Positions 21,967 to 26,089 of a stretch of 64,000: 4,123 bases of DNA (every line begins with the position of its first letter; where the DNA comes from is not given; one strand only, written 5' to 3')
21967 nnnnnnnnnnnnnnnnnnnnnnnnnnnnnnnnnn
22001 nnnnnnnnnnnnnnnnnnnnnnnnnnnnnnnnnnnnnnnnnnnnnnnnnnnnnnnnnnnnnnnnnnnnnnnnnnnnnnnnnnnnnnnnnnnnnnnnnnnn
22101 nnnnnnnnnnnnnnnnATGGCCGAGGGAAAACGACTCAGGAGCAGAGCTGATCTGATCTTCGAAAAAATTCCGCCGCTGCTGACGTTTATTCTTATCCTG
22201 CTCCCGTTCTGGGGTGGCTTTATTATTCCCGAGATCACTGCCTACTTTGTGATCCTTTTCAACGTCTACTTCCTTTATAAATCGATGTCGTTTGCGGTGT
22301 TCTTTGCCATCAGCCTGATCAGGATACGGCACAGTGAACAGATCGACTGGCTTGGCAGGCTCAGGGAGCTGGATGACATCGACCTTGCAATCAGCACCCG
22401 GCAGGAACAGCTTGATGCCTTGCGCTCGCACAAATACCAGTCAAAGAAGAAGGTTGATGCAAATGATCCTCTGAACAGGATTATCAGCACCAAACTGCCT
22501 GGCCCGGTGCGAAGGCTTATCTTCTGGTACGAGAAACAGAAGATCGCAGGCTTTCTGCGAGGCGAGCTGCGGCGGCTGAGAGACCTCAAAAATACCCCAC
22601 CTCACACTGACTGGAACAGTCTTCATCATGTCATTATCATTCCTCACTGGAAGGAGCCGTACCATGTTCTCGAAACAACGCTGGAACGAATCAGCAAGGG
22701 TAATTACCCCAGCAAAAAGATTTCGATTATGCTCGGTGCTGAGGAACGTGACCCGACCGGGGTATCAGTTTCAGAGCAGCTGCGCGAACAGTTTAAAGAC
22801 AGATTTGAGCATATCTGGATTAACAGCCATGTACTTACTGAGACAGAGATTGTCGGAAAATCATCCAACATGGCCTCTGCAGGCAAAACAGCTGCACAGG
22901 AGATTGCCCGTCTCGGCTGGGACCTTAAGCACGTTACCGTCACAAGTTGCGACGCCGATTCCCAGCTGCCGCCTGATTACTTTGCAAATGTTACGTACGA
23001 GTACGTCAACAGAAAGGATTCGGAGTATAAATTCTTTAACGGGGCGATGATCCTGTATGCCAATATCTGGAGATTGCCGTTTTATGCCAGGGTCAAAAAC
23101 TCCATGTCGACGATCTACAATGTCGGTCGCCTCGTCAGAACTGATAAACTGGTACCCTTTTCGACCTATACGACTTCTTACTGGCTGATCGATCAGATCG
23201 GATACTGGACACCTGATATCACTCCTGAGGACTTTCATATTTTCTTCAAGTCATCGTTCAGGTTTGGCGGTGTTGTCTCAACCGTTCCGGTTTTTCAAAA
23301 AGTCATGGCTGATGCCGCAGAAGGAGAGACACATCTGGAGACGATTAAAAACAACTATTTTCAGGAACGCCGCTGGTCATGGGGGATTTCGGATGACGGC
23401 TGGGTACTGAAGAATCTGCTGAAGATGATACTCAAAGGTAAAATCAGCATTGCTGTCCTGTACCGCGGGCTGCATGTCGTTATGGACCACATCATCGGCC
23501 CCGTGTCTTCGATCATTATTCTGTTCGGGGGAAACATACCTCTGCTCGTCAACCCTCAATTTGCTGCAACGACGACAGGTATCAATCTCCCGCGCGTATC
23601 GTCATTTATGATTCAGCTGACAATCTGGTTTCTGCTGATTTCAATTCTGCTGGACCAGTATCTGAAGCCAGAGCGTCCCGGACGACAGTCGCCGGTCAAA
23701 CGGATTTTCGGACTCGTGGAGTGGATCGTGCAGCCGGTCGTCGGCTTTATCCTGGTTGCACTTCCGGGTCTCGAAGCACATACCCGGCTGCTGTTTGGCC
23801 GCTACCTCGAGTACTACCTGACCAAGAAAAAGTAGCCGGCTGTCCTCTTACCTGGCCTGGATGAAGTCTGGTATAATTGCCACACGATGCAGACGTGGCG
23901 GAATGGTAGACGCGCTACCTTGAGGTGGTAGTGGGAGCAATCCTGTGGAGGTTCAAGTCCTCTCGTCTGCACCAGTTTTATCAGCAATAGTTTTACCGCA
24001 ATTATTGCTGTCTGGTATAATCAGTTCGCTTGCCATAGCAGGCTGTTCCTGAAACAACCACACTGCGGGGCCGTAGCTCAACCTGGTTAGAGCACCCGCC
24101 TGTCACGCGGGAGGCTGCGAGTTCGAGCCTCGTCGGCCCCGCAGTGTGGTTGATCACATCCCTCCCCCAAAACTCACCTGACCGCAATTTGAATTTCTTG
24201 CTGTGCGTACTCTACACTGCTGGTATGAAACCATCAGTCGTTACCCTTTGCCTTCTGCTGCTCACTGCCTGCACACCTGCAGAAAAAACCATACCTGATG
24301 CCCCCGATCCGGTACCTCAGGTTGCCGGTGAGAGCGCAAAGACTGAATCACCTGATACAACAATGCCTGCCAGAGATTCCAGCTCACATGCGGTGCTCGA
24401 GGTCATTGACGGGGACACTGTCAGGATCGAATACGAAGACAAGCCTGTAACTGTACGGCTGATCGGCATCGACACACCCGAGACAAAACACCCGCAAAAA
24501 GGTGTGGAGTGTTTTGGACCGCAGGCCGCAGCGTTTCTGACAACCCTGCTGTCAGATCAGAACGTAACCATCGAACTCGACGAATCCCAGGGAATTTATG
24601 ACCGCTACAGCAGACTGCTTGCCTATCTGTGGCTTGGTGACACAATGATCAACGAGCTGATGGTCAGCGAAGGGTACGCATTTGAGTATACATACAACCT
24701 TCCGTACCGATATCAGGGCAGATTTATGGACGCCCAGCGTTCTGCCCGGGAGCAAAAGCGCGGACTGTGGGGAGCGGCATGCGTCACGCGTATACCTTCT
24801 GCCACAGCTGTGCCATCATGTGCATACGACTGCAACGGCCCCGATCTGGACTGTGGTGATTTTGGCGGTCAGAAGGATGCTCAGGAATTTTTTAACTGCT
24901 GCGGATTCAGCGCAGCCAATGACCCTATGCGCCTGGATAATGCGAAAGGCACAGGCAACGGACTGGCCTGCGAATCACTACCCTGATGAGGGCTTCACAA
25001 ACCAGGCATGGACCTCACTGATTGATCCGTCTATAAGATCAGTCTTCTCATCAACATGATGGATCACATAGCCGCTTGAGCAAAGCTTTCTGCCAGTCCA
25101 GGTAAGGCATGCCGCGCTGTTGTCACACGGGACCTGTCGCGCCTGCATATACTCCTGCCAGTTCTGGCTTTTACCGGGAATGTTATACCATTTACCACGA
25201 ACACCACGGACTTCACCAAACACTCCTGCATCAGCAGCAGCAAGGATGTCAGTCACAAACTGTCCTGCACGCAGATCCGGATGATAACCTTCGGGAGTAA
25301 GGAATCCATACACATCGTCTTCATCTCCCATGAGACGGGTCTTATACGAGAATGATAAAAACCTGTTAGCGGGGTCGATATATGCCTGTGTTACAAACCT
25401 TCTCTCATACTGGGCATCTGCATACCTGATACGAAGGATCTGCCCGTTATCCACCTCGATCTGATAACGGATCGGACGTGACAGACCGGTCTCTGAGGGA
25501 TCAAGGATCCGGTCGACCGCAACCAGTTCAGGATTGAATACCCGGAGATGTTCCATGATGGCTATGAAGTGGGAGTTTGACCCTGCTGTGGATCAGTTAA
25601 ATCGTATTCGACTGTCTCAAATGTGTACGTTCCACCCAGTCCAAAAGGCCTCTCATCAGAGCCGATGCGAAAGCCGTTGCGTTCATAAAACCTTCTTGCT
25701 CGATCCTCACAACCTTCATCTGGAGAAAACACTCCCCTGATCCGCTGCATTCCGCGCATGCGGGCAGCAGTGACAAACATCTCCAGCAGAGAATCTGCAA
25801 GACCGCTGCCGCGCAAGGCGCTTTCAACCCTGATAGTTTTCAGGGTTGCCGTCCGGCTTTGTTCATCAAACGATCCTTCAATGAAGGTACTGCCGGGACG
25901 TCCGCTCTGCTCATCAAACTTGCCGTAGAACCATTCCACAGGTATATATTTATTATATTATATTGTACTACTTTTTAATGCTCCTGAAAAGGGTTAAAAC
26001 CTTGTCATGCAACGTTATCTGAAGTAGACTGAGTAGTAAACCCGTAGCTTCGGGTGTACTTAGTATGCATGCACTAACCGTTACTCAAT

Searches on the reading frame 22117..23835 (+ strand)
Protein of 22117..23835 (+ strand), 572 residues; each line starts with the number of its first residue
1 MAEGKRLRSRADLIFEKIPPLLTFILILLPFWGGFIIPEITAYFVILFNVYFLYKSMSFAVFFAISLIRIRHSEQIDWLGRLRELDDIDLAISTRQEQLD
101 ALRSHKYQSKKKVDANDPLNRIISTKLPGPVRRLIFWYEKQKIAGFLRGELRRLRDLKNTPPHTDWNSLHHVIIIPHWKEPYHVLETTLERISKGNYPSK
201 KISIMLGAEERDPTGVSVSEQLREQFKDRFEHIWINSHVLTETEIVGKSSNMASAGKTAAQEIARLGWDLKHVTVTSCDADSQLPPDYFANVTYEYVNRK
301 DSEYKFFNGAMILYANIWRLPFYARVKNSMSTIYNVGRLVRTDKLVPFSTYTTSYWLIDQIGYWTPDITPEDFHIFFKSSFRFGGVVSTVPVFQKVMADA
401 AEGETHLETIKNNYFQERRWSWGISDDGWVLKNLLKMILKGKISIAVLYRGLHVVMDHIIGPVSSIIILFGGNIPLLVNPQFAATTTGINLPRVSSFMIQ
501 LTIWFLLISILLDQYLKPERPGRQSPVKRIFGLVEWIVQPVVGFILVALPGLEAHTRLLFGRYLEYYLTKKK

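Call 11: search_protein_families(library=pfam, proteins=[window:22117-23835:+], max_evalue=0.001)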
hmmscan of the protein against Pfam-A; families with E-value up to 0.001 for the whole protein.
window:22117-23835:+ (572 aa): 1 family
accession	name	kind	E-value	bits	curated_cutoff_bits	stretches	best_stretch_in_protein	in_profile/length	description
PF13632.12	Glyco_trans_2_3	-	0.00012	22.4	27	1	276-459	3-153/198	Glycosyl transferase family group 2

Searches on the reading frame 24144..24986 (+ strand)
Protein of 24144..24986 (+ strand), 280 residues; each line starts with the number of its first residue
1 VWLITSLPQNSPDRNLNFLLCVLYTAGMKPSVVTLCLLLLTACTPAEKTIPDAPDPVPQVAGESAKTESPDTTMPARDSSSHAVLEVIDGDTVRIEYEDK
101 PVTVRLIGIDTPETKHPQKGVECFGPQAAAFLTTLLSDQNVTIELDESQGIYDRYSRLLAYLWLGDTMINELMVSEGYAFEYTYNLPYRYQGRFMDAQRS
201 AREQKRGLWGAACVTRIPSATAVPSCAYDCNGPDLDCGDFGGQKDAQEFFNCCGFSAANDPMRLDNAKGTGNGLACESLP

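Call 11: search_protein_families(library=pfam, proteins=[window:24144-24986:+], max_evalue=0.001)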
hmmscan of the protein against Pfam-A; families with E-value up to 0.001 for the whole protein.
window:24144-24986:+ (280 aa): 1 family
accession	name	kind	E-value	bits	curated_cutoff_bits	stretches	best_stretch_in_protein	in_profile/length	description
PF00565.23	SNase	-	6.9e-26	91.2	21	1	103-209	1-105/107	Staphylococcal nuclease homologue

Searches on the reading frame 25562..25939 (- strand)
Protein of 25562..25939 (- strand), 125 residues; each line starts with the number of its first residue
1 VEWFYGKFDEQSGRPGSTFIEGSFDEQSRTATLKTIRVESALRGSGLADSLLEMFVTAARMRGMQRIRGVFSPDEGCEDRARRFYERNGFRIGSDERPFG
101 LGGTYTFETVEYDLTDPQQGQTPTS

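Call 11: search_protein_families(library=pfam, proteins=[window:25562-25939:-], max_evalue=0.001)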
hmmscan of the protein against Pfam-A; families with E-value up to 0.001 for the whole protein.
window:25562-25939:- (125 aa): 2 families
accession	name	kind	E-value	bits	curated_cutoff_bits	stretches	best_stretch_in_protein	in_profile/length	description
PF13508.13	Acetyltransf_7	-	4.3e-07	30.7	27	1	28-91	28-83/84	Acetyltransferase (GNAT) domain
PF00583.31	Acetyltransf_1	-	5.5e-06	27.1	20.7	1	20-90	48-116/116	Acetyltransferase (GNAT) family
